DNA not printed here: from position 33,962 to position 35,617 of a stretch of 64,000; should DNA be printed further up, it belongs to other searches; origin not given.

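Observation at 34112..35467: Plant/bacterial-type serine (or histidine) decarboxylase in a protist-like nuclear genome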

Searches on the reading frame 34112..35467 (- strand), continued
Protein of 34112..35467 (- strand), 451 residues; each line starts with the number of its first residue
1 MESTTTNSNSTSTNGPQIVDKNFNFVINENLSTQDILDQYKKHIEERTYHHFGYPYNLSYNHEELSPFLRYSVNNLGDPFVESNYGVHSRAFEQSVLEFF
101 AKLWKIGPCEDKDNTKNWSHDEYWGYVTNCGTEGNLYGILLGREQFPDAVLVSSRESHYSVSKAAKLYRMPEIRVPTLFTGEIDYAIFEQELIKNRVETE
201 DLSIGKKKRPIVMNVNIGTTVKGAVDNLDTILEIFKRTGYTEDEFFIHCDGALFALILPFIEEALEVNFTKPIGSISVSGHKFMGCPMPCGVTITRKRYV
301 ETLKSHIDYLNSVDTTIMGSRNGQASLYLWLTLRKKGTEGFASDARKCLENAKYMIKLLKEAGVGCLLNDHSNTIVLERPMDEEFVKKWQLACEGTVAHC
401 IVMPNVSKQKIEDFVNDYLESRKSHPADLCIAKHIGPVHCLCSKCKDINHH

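Call 6: find_homologous_proteins(query=window:34112-35467:-, max_evalue=1e-20)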
Query window:34112-35467:- (451 aa): 4107 proteins with E <= 1e-20 among 7826 candidates; the best 120 are listed.
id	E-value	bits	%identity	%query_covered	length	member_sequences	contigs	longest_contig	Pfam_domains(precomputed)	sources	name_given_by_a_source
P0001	0.0e+0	1020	98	100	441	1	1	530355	PF00282.26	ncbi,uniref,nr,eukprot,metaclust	ncbi:predicted protein [Naegleria gruberi]|uniref:Predicted protein n=1 Tax=Naegleria gruberi TaxID=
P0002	9.6e-277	936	90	95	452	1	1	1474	PF00282.26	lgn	-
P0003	1.1e-270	916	89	94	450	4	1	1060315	PF00282.26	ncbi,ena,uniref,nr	ncbi:hypothetical protein FDP41_007773 [Naegleria fowleri]|uniref:Histidine decarboxylase n=1 Tax=Na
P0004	1.7e-251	853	84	95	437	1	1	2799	PF00282.26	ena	-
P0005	5.0e-173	594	60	94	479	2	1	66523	PF00282.26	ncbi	ncbi:hypothetical protein ABK040_016405 [Willaertia magna]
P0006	6.5e-153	528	59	89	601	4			PF00282.26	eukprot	eukprot:CAMPEP_0174244180 /NCGR_PEP_ID=MMETSP0417-20130205/34362_1 /TAXON_ID=242541 /ORGANISM="Mayor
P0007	1.4e-152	527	56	92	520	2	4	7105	PF00282.26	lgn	-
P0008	1.9e-151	523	61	86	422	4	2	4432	PF00282.26,PF00266.26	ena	-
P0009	6.2e-151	521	53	99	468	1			PF00282.26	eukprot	eukprot:comp19174_c0_seq1/m.21872 comp19174_c0_seq1/g.21872 ORF comp19174_c0_seq1/g.21872 comp19174_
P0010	2.8e-150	519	60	87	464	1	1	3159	PF00282.26,PF00266.26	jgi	jgi:histidine decarboxylase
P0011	4.3e-148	512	60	86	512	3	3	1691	PF00282.26,PF00266.26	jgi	-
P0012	1.0e-147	511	59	86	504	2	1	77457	PF00282.26,PF00266.26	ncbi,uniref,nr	ncbi:hypothetical protein TrCOL_g2776 [Triparma columacea]|uniref:Histidine decarboxylase n=1 Tax=Tr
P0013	1.9e-147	510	59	86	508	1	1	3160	PF00282.26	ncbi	-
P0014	4.5e-147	509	56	93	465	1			PF00282.26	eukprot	eukprot:TRINITY_DN67468_c0_g1_i1.p2 TRINITY_DN67468_c0_g1~~TRINITY_DN67468_c0_g1_i1.p2 ORF type:comp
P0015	8.8e-147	508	57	87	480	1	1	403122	PF00282.26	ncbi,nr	ncbi:MAG: serine decarboxylase [Monoraphidium minutum]|nr:MAG: serine decarboxylase [Monoraphidium m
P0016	8.8e-147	508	58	87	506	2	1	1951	PF00282.26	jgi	-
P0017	1.5e-146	507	58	87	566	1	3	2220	PF00282.26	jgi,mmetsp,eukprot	mmetsp:Transcript_35527/g.60419 ORF Transcript_35527/g.60419 Transcript_35527/m.60419 type:complete 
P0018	1.6e-146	507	58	90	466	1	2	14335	PF00282.26,PF00266.26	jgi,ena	-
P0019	1.9e-146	507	56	92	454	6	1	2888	PF00282.26,PF00266.26,PF01212.28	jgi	-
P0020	3.6e-146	506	54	91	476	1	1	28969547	PF00282.26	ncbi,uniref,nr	ncbi:hypothetical protein H6P81_017102 [Aristolochia fimbriata]|uniref:Serine decarboxylase n=1 Tax=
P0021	6.4e-146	505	58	87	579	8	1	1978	PF00282.26,PF00266.26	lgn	-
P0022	9.2e-146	504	54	90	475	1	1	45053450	PF00282.26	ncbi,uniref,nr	ncbi:serine decarboxylase-like [Diospyros lotus]|uniref:serine decarboxylase-like n=1 Tax=Diospyros 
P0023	1.0e-145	504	59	86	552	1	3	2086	PF00282.26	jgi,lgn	-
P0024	1.0e-145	504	56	90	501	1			PF00282.26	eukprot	eukprot:gene18410-24884_t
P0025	1.3e-145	504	55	91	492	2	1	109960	PF00282.26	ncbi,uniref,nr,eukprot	ncbi:serine decarboxylase [Klebsormidium nitens]|uniref:Serine decarboxylase n=1 Tax=Klebsormidium n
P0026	1.4e-145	504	53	94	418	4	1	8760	PF00282.26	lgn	-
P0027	1.6e-145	504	58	86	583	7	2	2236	PF00282.26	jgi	-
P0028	2.1e-145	503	58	87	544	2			PF00282.26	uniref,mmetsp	uniref:Histidine decarboxylase n=1 Tax=Leptocylindrus danicus TaxID=163516 RepID=A0A7S2PDB3_9STRA|mm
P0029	2.4e-145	503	58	87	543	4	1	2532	PF00282.26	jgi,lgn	-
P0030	4.5e-145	502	58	88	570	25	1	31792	PF00282.26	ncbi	ncbi:hypothetical protein ACHAXH_006715 [Discostella pseudostelligera]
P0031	4.6e-145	502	57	87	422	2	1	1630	PF00282.26,PF00266.26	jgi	-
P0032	5.1e-145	502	54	90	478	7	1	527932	PF00282.26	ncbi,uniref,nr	ncbi:hypothetical protein RJ639_038316 [Escallonia herrerae]|uniref:Histidine decarboxylase n=1 Tax=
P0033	5.1e-145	502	57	86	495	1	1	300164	PF00282.26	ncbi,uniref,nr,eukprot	ncbi:hypothetical protein CEUSTIGMA_g9581.t1 [Chlamydomonas eustigma]|uniref:Serine decarboxylase n=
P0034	6.0e-145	502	53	91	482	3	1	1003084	PF00282.26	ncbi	ncbi:hypothetical protein SLA2020_068400 [Shorea laevis]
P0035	6.1e-145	502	57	87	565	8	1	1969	PF00282.26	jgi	-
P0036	7.5e-145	501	57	87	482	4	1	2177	PF00282.26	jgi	-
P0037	7.6e-145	501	52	92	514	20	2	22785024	PF00282.26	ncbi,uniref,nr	ncbi:hypothetical protein M758_4G043000 [Ceratodon purpureus]|uniref:Serine decarboxylase n=1 Tax=Ce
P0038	1.0e-144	501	52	92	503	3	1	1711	PF00282.26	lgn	-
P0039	1.3e-144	501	59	84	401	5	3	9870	PF00282.26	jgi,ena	-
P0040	1.5e-144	500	55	87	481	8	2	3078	PF00282.26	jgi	-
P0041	1.5e-144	500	55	93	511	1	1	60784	PF00282.26,PF00155.28,PF01212.28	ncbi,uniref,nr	ncbi:unnamed protein product [Pseudo-nitzschia multistriata]|uniref:Serine decarboxylase n=1 Tax=Pse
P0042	2.2e-144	500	58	86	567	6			PF00282.26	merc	-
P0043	2.3e-144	500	52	92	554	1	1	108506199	PF00282.26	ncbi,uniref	ncbi:hypothetical protein VNO78_03554 [Psophocarpus tetragonolobus]|uniref:Serine decarboxylase n=1 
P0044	3.2e-144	499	51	94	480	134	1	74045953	PF00282.26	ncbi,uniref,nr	ncbi:serine decarboxylase [Mercurialis annua]|uniref:serine decarboxylase n=1 Tax=Mercurialis annua 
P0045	4.4e-144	499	58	87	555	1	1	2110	PF00282.26,PF00266.26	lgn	-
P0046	4.7e-144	499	58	87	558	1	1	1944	PF00282.26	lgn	-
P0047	5.0e-144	499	53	90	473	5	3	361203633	PF00282.26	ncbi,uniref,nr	ncbi:Histidine decarboxylase [Rhynchospora pubera]|uniref:Histidine decarboxylase n=1 Tax=Rhynchospo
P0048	5.7e-144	498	57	87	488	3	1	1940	PF00282.26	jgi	-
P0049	6.7e-144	498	53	91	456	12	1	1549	PF00282.26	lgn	-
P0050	7.1e-144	498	55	91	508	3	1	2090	PF00282.26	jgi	-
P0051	7.2e-144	498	53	91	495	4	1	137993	PF00282.26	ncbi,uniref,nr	ncbi:unnamed protein product [Miscanthus lutarioriparius]|uniref:Serine decarboxylase n=1 Tax=Miscan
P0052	7.5e-144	498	57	87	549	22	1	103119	PF00282.26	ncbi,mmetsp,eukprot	ncbi:hypothetical protein ACHAWT_010384 [Skeletonema menzelii]|mmetsp:Transcript_313/g.603 ORF Trans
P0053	7.9e-144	498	56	87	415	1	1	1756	PF00282.26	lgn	-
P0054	8.0e-144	498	58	85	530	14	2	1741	PF00282.26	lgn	-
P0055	8.2e-144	498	56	88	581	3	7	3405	PF00282.26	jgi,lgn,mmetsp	mmetsp:Transcript_22102/g.31662 ORF Transcript_22102/g.31662 Transcript_22102/m.31662 type:complete 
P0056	8.4e-144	498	54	90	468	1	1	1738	PF00282.26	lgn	-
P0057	8.7e-144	498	58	85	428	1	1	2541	PF00282.26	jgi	jgi:histidine decarboxylase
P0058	9.7e-144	498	54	90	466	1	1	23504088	PF00282.26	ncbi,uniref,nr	ncbi:serine decarboxylase 1 [Cocos nucifera]|uniref:Serine decarboxylase 1 n=1 Tax=Cocos nucifera Ta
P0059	9.7e-144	498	53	90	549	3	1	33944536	PF00282.26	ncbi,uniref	ncbi:hypothetical protein VNO80_28415 [Phaseolus coccineus]|uniref:Serine decarboxylase n=1 Tax=Phas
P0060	9.8e-144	498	58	86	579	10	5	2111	PF00282.26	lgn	-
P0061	9.9e-144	498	56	87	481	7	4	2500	PF00282.26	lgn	-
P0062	1.0e-143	498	58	86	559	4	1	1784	PF00282.26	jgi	-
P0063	1.1e-143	497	51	94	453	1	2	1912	PF00282.26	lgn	-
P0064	1.2e-143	497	57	87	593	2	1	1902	PF00282.26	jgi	-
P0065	1.2e-143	497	56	88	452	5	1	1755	PF00282.26,PF00155.28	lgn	-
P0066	1.3e-143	497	56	87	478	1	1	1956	PF00282.26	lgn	-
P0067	1.3e-143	497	53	91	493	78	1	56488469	PF00282.26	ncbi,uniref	ncbi:hypothetical protein U9M48_023195 [Paspalum notatum var. saurae]|uniref:Serine decarboxylase n=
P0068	1.3e-143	497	58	87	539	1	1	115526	PF00282.26,PF00266.26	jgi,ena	-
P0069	1.4e-143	497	57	87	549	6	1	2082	PF00282.26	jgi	-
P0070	1.5e-143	497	56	87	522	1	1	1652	PF00282.26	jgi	jgi:histidine decarboxylase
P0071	1.6e-143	497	53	90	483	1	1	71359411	PF00282.26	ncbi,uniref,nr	ncbi:hypothetical protein LUZ63_004793 [Rhynchospora breviuscula]|uniref:Serine decarboxylase n=1 Ta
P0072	1.8e-143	497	58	86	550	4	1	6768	PF00282.26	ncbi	ncbi:hypothetical protein ACHAW6_007822 [Cyclotella cf. meneghiniana]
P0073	1.9e-143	497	56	88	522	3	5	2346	PF00282.26,PF00155.28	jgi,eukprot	eukprot:CAMPEP_0168192844 /NCGR_PEP_ID=MMETSP0139_2-20121125/18268_1 /TAXON_ID=44445 /ORGANISM="Pseu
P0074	1.9e-143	497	58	86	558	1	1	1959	PF00282.26,PF00266.26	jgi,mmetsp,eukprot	mmetsp:Transcript_8570/g.12441 ORF Transcript_8570/g.12441 Transcript_8570/m.12441 type:complete len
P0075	1.9e-143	497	51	95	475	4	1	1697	PF00282.26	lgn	-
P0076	2.1e-143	497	57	87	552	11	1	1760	PF00282.26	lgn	-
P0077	2.1e-143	497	56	87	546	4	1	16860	PF00282.26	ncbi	ncbi:hypothetical protein ACHAXN_006717 [Cyclotella atomus]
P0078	2.4e-143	496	52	91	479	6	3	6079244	PF00282.26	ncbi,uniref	ncbi:hypothetical protein V6N13_125911 [Hibiscus sabdariffa]|uniref:Uncharacterized protein n=2 Tax=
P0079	2.5e-143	496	57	86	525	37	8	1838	PF00282.26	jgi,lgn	-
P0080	2.6e-143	496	56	91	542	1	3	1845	PF00282.26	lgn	-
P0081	2.8e-143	496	57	87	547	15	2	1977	PF00282.26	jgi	-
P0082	2.9e-143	496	53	90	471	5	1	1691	PF00282.26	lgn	-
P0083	3.0e-143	496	51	94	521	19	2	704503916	PF00282.26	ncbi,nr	ncbi:hypothetical protein CFC21_030083 [Triticum aestivum]|nr:hypothetical protein CFC21_030083 [Tri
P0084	3.4e-143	496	54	91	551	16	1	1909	PF00282.26,PF00266.26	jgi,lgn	-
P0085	3.5e-143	496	57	87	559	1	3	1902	PF00282.26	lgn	-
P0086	4.4e-143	495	57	87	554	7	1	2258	PF00282.26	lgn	-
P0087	4.4e-143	495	55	87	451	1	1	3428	PF00282.26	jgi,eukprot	eukprot:CAMPEP_0118928028 /NCGR_PEP_ID=MMETSP1169-20130426/5380_1 /TAXON_ID=36882 /ORGANISM="Pyramim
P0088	4.5e-143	495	51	95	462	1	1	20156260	PF00282.26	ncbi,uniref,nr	ncbi:hypothetical protein MLD38_034574 [Melastoma candidum]|uniref:Uncharacterized protein n=1 Tax=M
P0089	5.3e-143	495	57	88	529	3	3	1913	PF00282.26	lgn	-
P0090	6.2e-143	495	51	94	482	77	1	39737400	PF00282.26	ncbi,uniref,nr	ncbi:serine decarboxylase [Vitis riparia]|uniref:serine decarboxylase n=1 Tax=Vitis riparia TaxID=96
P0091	6.2e-143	495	53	94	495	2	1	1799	PF00282.26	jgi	-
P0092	7.5e-143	495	53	92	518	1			PF00282.26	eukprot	eukprot:jgi/Mesen1/6563/ME000336S05788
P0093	8.6e-143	495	54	90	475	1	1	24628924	PF00282.26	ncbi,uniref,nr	ncbi:serine decarboxylase 1 [Phoenix dactylifera]|uniref:Serine decarboxylase 1 n=1 Tax=Phoenix dact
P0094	9.3e-143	494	56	86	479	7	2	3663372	PF00282.26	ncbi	ncbi:hypothetical protein WJX82_006697 [Trebouxia sp. C0006]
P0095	9.6e-143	494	53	90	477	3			PF00282.26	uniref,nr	uniref:Serine decarboxylase n=1 Tax=Gossypium raimondii TaxID=29730 RepID=A0A0D2QAV8_GOSRA|nr:hypoth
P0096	1.0e-142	494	57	87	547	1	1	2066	PF00282.26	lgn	-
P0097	1.1e-142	494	57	87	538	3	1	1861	PF00282.26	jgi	-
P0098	1.1e-142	494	53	91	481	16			PF00282.26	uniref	uniref:Serine decarboxylase n=1 Tax=Oryza punctata TaxID=4537 RepID=A0A0E0K0T4_ORYPU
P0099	1.1e-142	494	53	90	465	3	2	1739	PF00282.26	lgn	-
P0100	1.1e-142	494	57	86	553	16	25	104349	PF00282.26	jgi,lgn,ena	jgi:histidine decarboxylase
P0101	1.1e-142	494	52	92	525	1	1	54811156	PF00282.26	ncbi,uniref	ncbi:hypothetical protein R1flu_024576 [Riccia fluitans]|uniref:Serine decarboxylase n=1 Tax=Riccia 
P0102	1.1e-142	494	51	94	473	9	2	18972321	PF00282.26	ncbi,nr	ncbi:hypothetical protein OIU76_001773 [Salix suchowensis]|nr:serine decarboxylase family protein [S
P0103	1.3e-142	494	52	91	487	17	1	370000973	PF00282.26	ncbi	ncbi:unnamed protein product [Victoria cruziana]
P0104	1.4e-142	494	56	86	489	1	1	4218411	PF00282.26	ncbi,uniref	ncbi:hypothetical protein WJX72_005530 [[Myrmecia] bisecta]|uniref:Serine decarboxylase n=1 Tax=[Myr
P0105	1.4e-142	494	53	91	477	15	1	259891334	PF00282.26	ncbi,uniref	ncbi:Histidine decarboxylase [Platanthera zijinensis]|uniref:Histidine decarboxylase n=1 Tax=Platant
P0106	1.4e-142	494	55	87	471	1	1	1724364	PF00282.26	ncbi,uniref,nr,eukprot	ncbi:hypothetical protein HYH02_006440 [Chlamydomonas schloesseri]|uniref:Serine decarboxylase n=1 T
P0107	1.5e-142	494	51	94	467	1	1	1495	PF00282.26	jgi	-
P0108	1.5e-142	494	53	90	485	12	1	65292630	PF00282.26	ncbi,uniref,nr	ncbi:serine decarboxylase 1-like [Vigna unguiculata]|uniref:serine decarboxylase 1-like n=1 Tax=Vign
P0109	1.6e-142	494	53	90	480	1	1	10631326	PF00282.26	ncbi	ncbi:serine decarboxylase 1-like [Carex rostrata]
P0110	1.6e-142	494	54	93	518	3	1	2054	PF00282.26,PF00266.26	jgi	-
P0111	1.7e-142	494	52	91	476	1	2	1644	PF00282.26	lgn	-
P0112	2.0e-142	493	57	86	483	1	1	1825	PF00282.26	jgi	-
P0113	2.2e-142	493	53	90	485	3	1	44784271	PF00282.26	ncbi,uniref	ncbi:serine decarboxylase-like [Primulina tabacum]|uniref:serine decarboxylase-like n=1 Tax=Primulin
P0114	2.3e-142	493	53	91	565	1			PF00282.26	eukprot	eukprot:c22943_g1_i1 orf=141-1838(+)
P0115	2.3e-142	493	50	94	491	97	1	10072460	PF00282.26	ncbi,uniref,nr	ncbi:serine decarboxylase isoform X1 [Herrania umbratica]|uniref:Serine decarboxylase isoform X1 n=1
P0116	2.3e-142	493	52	91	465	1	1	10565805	PF00282.26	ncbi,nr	ncbi:hypothetical protein LUZ60_004184 [Juncus effusus]|nr:hypothetical protein LUZ60_004184 [Juncus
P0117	2.4e-142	493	57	87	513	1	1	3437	PF00282.26,PF00266.26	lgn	-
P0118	2.4e-142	493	58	87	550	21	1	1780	PF00282.26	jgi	-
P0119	2.6e-142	493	54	90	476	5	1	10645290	PF00282.26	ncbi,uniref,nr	ncbi:serine decarboxylase 1 [Ananas comosus]|uniref:Serine decarboxylase 1 n=1 Tax=Ananas comosus Ta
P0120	2.6e-142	493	53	90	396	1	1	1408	PF00282.26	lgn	-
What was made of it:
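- UniRef names P0003 histidine decarboxylase (call 6).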
